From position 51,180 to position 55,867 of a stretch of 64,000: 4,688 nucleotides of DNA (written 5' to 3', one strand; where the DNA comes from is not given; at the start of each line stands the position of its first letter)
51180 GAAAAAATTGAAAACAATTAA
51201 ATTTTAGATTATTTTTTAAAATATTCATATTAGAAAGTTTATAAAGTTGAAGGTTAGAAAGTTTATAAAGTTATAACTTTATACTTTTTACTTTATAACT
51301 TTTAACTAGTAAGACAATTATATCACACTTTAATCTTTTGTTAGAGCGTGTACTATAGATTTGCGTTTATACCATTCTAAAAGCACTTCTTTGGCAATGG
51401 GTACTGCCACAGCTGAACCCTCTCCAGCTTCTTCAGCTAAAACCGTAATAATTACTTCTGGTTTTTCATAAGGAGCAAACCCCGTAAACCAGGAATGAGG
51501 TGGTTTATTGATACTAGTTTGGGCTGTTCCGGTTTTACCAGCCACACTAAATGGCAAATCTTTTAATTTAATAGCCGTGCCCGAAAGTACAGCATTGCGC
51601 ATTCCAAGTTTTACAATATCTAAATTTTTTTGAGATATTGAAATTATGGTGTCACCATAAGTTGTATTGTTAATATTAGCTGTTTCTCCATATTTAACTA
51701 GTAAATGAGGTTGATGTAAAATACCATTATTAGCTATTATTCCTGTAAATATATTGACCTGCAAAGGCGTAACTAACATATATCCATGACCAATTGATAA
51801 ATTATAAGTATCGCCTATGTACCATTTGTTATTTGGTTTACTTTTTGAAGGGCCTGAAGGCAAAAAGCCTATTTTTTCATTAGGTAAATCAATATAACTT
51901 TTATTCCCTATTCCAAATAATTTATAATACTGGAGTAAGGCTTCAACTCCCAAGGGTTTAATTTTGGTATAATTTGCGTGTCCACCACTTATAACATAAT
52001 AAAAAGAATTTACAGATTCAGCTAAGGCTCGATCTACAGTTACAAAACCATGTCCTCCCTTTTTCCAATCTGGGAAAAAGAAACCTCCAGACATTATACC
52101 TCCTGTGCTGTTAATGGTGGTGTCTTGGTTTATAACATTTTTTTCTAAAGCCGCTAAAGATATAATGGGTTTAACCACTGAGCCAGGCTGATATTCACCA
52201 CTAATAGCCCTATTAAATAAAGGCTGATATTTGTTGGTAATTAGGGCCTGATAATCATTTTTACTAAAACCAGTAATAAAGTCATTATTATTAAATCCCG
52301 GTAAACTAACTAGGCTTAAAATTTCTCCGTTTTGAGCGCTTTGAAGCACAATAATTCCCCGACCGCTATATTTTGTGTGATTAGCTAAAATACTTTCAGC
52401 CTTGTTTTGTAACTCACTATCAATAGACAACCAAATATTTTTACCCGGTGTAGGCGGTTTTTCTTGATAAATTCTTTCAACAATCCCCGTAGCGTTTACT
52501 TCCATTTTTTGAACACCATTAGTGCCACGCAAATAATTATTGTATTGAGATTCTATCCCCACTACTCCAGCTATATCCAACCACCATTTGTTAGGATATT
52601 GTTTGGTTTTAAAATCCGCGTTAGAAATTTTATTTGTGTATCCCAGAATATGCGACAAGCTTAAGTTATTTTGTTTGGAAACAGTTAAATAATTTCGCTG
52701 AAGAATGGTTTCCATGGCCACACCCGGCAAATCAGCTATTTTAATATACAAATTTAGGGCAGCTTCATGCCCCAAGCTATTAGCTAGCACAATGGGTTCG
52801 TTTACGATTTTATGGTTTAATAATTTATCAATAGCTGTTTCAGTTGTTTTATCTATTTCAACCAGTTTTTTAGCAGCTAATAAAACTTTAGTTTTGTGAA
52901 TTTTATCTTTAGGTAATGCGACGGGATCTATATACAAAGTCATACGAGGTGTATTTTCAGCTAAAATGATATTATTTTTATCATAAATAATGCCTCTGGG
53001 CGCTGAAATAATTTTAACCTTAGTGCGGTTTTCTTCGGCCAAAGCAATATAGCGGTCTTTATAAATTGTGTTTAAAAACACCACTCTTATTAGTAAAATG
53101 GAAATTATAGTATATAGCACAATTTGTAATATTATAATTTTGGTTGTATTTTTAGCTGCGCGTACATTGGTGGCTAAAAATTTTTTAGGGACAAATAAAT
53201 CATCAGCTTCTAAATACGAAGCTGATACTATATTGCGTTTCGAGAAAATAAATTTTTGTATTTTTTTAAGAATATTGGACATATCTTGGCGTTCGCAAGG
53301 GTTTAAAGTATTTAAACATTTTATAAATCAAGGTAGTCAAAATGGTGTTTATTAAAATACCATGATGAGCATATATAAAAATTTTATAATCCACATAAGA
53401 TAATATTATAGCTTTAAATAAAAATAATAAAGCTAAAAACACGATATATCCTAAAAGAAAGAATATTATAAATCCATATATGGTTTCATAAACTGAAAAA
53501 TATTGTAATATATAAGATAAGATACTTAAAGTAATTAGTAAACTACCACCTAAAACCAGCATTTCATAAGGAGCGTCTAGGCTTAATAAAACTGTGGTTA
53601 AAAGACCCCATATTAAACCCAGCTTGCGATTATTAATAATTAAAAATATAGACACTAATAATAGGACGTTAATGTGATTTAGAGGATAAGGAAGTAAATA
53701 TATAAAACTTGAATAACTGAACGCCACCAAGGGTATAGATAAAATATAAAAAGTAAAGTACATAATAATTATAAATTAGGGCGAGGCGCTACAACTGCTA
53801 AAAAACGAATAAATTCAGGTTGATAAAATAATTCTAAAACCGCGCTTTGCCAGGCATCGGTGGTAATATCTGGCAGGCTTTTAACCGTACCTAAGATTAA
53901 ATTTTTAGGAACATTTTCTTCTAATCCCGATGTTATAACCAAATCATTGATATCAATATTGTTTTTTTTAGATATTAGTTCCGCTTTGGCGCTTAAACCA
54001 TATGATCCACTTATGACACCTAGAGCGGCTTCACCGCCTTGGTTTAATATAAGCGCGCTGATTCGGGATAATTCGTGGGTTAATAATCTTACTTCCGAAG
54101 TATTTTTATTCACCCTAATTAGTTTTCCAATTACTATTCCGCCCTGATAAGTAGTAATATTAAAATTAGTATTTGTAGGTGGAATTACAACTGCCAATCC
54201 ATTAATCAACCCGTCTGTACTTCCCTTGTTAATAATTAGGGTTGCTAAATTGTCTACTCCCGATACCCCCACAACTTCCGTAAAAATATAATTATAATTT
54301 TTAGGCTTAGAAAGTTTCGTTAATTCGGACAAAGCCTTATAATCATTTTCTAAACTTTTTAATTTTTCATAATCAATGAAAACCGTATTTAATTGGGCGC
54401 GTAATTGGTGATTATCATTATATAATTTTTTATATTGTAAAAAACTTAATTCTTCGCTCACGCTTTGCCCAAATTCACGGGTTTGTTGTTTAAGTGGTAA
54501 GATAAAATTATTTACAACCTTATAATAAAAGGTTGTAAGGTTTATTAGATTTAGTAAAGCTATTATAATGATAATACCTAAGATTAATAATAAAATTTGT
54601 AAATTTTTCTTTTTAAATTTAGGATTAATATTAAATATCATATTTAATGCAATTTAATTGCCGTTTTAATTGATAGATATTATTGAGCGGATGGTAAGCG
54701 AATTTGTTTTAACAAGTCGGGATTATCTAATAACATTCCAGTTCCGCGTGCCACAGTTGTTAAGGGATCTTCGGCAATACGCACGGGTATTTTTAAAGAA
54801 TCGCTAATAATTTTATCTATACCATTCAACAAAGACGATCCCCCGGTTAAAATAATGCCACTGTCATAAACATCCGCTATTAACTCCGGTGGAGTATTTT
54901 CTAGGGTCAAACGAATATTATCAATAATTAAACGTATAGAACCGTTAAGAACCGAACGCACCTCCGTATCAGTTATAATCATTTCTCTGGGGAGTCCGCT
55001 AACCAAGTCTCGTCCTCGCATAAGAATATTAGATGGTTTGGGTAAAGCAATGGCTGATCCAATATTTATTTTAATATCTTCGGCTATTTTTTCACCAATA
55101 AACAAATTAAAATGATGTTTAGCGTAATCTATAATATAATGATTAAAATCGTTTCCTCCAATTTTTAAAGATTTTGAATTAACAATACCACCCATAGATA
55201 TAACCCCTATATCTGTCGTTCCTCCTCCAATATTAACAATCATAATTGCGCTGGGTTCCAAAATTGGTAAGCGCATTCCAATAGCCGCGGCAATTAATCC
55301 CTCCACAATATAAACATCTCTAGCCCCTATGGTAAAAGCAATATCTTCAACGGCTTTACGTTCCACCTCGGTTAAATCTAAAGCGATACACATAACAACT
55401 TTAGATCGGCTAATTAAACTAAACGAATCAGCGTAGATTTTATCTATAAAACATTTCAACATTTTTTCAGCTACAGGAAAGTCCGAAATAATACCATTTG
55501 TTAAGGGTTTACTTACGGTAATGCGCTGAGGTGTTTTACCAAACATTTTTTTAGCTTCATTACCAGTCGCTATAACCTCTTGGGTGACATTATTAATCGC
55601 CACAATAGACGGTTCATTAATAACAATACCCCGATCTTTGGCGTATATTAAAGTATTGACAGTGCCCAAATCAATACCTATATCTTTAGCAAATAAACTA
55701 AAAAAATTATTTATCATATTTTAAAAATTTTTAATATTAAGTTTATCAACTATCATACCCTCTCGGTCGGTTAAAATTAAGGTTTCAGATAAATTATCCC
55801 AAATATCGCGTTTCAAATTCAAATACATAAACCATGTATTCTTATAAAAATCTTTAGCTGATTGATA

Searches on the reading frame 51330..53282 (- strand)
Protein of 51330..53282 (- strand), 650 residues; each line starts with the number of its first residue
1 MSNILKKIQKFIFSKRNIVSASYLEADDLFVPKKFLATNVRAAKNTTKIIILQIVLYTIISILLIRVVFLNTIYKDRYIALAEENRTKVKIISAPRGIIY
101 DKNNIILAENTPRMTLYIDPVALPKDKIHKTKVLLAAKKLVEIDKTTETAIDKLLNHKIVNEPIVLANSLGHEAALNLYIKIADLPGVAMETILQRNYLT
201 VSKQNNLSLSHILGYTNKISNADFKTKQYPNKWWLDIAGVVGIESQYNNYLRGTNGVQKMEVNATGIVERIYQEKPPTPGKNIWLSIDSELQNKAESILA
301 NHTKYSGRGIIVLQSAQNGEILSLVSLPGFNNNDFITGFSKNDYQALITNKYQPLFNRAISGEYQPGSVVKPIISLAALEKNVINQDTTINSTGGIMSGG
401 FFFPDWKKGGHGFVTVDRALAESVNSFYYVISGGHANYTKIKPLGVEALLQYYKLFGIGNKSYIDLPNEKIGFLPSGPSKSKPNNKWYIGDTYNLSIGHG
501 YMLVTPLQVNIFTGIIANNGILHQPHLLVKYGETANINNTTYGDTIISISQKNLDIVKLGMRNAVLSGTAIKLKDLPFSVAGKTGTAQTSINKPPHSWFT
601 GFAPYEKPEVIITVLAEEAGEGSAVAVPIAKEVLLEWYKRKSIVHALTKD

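Call 20: search_protein_families(library=pfam, proteins=[window:51330-53282:-], max_evalue=0.001)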
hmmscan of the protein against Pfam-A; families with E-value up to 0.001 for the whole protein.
window:51330-53282:- (650 aa): 2 families
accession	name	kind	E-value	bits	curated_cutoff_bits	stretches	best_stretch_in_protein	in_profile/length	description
PF00905.27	Transpeptidase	-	7.4e-56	190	22.1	1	309-634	1-298/299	Penicillin binding protein transpeptidase domain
PF03717.20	PBP_dimer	-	5e-29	102.4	24.4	1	92-268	2-175/180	Penicillin-binding Protein dimerisation domain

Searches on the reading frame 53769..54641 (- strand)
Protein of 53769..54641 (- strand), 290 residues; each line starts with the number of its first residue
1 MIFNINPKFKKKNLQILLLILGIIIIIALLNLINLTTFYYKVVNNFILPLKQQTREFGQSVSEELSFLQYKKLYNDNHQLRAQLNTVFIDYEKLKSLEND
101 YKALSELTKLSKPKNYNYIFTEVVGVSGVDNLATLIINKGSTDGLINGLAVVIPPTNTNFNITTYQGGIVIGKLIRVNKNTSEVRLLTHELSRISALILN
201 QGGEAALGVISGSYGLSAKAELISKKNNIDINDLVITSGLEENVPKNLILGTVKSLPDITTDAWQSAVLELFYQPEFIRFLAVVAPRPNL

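Call 20: search_protein_families(library=pfam, proteins=[window:53769-54641:-], max_evalue=0.001)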
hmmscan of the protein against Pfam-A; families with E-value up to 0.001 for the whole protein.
window:53769-54641:- (290 aa): 1 family
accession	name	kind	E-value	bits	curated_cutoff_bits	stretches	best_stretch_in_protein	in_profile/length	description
PF04085.20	MreC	-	2.3e-21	76.6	28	1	123-284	1-146/147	Rod shape-determining protein MreC, barrel core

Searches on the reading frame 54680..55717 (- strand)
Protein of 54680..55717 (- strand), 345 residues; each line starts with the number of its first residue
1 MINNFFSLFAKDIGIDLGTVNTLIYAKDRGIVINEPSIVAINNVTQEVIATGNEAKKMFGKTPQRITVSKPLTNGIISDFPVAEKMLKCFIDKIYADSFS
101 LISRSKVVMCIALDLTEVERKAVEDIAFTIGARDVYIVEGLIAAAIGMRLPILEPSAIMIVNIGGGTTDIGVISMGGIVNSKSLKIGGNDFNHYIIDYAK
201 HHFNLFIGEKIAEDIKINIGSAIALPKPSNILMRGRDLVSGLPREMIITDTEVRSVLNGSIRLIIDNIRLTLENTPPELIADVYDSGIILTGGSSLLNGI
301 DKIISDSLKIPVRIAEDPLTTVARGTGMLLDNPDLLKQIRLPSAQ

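Call 20: search_protein_families(library=pfam, proteins=[window:54680-55717:-], max_evalue=0.001)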
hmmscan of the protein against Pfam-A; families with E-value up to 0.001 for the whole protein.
window:54680-55717:- (345 aa): 6 families
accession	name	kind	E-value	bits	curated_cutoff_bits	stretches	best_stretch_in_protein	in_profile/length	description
PF06723.19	MreB_Mbl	-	9.8e-124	412.9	27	1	11-337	2-326/327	MreB/Mbl protein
PF14450.12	FtsA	-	5.7e-11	43.3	31.8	1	160-317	2-112/127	Cell division protein FtsA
PF00012.26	HSP70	-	5e-07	28.8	20.6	1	106-205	135-240/599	Hsp70 protein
PF00022.25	Actin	-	7.4e-06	25.2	27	0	25-200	20-188/410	Actin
PF11104.14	PilM_2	-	1.8e-05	24.3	27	0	288-316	278-306/340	Type IV pilus assembly protein PilM;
PF25216.1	Volactin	-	0.00028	20.9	35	0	261-326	247-317/321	Volactin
